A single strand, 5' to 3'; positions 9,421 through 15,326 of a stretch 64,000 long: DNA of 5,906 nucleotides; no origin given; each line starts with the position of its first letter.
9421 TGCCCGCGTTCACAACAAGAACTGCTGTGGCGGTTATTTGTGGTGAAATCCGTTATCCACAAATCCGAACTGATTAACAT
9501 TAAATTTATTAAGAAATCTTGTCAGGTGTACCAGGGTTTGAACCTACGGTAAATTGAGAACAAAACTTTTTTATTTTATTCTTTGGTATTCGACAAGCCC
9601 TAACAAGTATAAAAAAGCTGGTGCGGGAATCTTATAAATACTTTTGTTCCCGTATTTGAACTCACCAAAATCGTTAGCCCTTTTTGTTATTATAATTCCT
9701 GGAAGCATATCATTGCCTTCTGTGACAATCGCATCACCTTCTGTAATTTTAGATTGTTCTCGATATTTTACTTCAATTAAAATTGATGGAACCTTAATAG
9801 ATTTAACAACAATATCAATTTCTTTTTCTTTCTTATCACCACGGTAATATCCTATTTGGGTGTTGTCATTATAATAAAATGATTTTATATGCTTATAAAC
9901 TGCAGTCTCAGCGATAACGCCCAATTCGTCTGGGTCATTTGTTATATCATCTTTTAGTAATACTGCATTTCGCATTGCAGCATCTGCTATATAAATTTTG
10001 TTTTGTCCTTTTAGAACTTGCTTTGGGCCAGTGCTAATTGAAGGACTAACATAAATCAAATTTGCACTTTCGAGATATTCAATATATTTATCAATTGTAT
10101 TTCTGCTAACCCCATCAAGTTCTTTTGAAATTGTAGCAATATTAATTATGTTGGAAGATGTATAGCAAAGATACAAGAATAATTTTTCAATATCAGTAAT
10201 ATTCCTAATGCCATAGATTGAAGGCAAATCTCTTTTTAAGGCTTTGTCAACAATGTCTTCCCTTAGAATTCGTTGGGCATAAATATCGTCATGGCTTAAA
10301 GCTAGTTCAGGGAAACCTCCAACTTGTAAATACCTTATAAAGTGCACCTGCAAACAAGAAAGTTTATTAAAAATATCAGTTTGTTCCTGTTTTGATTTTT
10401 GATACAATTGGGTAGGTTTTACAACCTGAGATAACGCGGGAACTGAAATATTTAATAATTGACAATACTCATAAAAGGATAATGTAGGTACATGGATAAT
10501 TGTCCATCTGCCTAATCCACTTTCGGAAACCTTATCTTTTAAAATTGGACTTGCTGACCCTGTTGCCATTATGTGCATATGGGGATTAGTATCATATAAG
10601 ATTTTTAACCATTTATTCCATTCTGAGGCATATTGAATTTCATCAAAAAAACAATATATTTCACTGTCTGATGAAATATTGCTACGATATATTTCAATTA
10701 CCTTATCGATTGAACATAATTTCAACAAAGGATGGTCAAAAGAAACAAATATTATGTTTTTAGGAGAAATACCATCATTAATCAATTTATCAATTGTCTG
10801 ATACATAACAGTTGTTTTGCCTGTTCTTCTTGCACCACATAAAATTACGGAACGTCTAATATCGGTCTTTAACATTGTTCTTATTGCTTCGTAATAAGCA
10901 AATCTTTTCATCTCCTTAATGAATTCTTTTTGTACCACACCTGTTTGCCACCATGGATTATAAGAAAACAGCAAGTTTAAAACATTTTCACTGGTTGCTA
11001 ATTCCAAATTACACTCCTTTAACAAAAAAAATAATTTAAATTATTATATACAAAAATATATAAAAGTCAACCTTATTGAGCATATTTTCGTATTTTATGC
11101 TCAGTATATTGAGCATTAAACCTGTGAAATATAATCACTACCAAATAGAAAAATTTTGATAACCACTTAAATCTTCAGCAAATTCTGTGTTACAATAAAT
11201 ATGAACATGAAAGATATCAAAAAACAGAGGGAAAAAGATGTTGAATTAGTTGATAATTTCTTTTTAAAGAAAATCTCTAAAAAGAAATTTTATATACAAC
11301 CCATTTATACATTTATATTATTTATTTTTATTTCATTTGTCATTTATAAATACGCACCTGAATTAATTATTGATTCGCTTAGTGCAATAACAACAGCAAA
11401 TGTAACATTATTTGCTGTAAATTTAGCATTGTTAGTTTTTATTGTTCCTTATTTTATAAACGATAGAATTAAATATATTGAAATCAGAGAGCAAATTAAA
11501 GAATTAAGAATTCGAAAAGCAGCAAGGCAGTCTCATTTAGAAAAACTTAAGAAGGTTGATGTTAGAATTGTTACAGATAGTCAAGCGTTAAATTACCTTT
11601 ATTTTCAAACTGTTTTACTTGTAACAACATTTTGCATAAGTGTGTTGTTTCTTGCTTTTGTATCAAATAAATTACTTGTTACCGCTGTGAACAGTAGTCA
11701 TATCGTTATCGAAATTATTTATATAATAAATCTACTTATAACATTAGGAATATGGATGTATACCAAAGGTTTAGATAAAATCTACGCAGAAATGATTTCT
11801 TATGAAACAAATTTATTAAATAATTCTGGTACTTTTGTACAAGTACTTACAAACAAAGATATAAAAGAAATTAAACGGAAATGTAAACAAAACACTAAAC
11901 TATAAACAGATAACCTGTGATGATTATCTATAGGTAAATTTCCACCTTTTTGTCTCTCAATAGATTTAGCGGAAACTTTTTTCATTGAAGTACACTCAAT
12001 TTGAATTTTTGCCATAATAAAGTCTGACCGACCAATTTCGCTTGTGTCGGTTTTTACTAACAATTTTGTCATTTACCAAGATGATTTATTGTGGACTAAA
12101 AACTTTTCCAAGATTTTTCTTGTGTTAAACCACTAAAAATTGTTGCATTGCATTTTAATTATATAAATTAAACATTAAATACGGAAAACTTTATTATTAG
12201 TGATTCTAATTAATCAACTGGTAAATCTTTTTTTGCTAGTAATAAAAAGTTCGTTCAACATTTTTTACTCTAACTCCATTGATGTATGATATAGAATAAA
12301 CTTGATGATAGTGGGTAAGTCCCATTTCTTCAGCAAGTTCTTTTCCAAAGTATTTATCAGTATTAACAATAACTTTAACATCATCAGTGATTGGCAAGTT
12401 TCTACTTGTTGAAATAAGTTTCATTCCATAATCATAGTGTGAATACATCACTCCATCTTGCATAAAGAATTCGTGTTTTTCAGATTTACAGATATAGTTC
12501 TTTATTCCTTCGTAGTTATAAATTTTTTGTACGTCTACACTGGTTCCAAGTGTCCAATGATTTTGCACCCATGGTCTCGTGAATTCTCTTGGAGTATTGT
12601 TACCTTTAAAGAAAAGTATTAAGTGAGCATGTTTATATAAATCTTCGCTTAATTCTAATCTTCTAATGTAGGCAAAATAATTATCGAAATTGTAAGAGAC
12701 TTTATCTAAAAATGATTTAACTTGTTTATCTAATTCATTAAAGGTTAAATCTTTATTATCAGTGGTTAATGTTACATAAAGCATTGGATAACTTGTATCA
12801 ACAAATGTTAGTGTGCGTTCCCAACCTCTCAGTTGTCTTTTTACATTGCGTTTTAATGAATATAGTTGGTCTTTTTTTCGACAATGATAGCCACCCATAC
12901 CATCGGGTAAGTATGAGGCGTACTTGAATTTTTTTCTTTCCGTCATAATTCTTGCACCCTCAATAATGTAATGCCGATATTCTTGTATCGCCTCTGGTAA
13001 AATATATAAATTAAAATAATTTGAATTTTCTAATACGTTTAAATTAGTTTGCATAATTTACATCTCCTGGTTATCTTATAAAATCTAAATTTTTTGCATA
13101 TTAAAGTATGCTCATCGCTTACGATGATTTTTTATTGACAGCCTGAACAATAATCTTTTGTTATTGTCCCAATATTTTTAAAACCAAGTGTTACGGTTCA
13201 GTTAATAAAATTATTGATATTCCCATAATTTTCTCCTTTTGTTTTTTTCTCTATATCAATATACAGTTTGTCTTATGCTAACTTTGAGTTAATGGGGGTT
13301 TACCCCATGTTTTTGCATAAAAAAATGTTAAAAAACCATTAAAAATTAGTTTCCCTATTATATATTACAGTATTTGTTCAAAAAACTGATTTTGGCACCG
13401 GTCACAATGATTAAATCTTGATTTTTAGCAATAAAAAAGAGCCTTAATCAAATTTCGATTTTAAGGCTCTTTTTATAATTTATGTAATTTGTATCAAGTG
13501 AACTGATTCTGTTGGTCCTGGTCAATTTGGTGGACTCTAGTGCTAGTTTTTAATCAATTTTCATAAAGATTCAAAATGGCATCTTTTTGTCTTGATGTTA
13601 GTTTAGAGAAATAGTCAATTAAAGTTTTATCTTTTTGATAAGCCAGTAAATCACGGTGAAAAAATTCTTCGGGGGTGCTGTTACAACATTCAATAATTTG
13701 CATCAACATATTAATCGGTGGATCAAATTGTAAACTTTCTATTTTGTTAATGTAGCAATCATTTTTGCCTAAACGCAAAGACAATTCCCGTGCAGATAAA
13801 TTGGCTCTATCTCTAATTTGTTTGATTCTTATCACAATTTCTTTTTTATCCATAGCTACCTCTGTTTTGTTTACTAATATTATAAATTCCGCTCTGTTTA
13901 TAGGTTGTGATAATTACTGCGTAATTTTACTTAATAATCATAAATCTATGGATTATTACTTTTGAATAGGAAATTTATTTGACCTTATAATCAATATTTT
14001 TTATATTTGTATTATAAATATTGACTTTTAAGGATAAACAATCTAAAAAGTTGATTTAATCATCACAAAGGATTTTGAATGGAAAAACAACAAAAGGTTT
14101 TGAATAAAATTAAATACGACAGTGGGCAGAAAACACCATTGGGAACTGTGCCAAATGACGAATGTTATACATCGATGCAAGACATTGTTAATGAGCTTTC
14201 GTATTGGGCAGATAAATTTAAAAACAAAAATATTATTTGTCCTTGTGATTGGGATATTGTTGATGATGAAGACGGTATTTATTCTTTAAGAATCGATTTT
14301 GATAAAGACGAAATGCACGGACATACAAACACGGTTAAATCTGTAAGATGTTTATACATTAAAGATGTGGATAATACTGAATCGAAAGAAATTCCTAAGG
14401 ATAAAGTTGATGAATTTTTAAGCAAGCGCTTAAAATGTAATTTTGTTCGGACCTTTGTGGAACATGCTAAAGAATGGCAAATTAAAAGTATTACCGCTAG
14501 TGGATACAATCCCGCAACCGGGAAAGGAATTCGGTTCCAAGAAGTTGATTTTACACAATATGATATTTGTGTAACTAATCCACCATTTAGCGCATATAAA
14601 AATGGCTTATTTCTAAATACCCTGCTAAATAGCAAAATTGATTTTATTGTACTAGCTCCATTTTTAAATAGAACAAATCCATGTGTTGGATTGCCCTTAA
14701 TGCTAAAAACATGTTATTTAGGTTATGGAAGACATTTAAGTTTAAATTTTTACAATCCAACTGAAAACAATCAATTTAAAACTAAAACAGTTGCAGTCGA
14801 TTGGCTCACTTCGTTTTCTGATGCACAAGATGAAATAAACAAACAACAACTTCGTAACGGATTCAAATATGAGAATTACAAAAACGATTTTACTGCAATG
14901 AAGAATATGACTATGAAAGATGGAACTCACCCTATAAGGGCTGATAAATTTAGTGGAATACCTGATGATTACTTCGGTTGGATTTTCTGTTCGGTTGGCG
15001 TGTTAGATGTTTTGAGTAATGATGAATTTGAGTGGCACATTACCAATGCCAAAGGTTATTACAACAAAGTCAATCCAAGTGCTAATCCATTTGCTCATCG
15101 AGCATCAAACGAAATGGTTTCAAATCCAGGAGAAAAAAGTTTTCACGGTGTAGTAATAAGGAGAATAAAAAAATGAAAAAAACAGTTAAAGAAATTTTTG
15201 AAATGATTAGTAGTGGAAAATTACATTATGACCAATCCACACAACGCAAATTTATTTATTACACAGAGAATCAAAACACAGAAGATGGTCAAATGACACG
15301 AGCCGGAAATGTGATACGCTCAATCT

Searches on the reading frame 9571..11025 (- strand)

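Call 58: search_protein_families(library=padloc, proteins=[window:9571-11025:-], max_evalue=0.001)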
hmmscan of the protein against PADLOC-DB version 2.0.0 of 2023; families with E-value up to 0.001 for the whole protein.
window:9571-11025:- (484 aa): 8 families
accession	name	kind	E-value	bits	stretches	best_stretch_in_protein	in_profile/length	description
PDLC04787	PDC-S01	-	1.2e-64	216.7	1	38-472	10-406/412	-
PDLC04789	PDC-S01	-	1.9e-43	146.9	1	55-427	15-346/375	-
PDLC04790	PDC-S01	-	3.2e-33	113.1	1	56-425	26-371/422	-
PDLC04791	PDC-S01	-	3.3e-29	99.8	2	224-456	153-385/395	-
PDLC04786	PDC-S01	-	2.7e-21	73.8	1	48-428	11-393/439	-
PDLC04788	PDC-S01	-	6.9e-20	69.4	1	45-425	7-386/448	-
PDLC04792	PDC-S01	-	1.3e-16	58.3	1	45-427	7-390/452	-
PDLC03802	RTasHel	-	0.00016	18.6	1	55-96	16-57/675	DRT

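Call 70: search_protein_families(library=ncbifam, proteins=[window:9571-11025:-], max_evalue=0.01)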
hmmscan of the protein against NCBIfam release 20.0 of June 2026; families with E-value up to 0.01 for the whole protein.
window:9571-11025:- (484 aa): 0 families

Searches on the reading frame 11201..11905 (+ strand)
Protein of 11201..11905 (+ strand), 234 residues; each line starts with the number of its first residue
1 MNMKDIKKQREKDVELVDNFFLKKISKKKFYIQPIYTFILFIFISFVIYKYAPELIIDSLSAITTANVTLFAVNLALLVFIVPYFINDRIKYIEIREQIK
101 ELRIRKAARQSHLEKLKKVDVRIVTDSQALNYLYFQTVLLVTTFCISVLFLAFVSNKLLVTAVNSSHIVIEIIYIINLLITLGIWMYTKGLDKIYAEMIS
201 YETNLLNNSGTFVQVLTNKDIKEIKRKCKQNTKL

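Call 57: search_protein_families(library=pfam, proteins=[window:11201-11905:+], max_evalue=0.01)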
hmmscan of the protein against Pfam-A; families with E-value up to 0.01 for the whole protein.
window:11201-11905:+ (234 aa): 0 families

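Call 70: search_protein_families(library=ncbifam, proteins=[window:11201-11905:+], max_evalue=0.01)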
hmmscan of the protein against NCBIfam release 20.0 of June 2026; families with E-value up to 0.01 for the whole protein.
window:11201-11905:+ (234 aa): 0 families

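Call 88: search_protein_families(library=phrogs, proteins=[window:11201-11905:+], max_evalue=0.01)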
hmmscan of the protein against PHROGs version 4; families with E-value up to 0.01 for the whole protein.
window:11201-11905:+ (234 aa): 1 family
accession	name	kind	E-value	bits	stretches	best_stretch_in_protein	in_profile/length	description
phrog_32045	-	unknown function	0.0046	18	0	104-148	12-55/59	-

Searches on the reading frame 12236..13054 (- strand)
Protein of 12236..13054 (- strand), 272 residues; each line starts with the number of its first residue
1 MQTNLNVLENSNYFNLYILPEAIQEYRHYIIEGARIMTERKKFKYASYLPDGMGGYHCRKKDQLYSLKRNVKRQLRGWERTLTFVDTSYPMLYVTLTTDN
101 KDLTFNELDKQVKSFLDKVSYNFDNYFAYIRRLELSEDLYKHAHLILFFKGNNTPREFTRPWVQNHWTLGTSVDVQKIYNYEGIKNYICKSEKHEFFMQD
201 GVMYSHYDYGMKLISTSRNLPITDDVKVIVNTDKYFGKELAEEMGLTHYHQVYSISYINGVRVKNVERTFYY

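Call 4: search_protein_families(library=pfam, proteins=[window:12236-13054:-], max_evalue=0.1)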
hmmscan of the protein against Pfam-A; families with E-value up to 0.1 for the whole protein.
window:12236-13054:- (272 aa): 1 family
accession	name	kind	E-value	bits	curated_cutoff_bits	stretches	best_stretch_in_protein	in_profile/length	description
PF23343.2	REP_ORF2-G2P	-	3.6e-08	34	27.8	1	92-190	2-93/99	Replication-associated protein ORF2/G2P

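Call 5: search_protein_families(library=phrogs, proteins=[window:12236-13054:-], max_evalue=0.01)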
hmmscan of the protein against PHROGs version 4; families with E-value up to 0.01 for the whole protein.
window:12236-13054:- (272 aa): 0 families

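Call 70: search_protein_families(library=ncbifam, proteins=[window:12236-13054:-], max_evalue=0.01)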
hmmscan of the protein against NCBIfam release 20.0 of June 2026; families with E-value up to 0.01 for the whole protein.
window:12236-13054:- (272 aa): 0 families

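Call 71: search_dna_similar(query=window:12236-13054:-, collection=phages, mode=protein, max_evalue=0.001, max_rows=12)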
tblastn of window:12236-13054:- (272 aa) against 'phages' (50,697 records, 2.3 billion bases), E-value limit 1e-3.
No match.

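Call 72: search_dna_similar(query=window:12236-13054:-, collection=plasmids, mode=protein, max_evalue=0.001, max_rows=12)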
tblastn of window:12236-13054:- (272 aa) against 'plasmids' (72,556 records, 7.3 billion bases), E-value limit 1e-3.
No match.

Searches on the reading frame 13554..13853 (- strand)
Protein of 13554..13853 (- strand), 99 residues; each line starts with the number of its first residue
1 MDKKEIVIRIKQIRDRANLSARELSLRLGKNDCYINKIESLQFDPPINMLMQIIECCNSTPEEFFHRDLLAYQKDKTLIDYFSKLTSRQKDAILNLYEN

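Call 4: search_protein_families(library=pfam, proteins=[window:13554-13853:-], max_evalue=0.1)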
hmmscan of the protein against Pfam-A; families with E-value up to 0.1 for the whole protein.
window:13554-13853:- (99 aa): 3 families
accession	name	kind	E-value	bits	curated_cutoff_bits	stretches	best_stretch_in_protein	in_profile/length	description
PF12844.13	HTH_19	-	1.5e-07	31.7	30.2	1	9-66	3-60/64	Helix-turn-helix domain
PF01381.28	HTH_3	-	7e-07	29.6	23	1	10-64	1-55/55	Helix-turn-helix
PF13012.11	MitMem_reg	-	0.042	14.1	26.6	1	19-89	32-105/113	Maintenance of mitochondrial structure and function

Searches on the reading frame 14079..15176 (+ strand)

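Call 4: search_protein_families(library=pfam, proteins=[window:14079-15176:+], max_evalue=0.1)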
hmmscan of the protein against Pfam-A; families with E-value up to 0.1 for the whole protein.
window:14079-15176:+ (365 aa): 2 families
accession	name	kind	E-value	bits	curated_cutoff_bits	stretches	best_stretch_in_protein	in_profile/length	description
PF13651.11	EcoRI_methylase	-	1.3e-15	58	26.4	1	26-362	10-344/345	Adenine-specific methyltransferase EcoRI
PF21484.3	Chp1-like_PIN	-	0.027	14.8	27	1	26-98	54-123/148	Chromo domain-containing protein 1-like, PIN domain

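Call 5: search_protein_families(library=phrogs, proteins=[window:14079-15176:+], max_evalue=0.01)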
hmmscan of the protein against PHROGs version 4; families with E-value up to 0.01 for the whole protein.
window:14079-15176:+ (365 aa): 0 families

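Call 58: search_protein_families(library=padloc, proteins=[window:14079-15176:+], max_evalue=0.001)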
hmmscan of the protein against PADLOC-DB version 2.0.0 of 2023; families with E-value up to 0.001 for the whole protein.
window:14079-15176:+ (365 aa): 1 family
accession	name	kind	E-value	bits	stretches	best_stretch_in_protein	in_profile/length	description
PDLC03297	MTase_II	-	9.8e-14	49.5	2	160-362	129-327/332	Type II methyltransferase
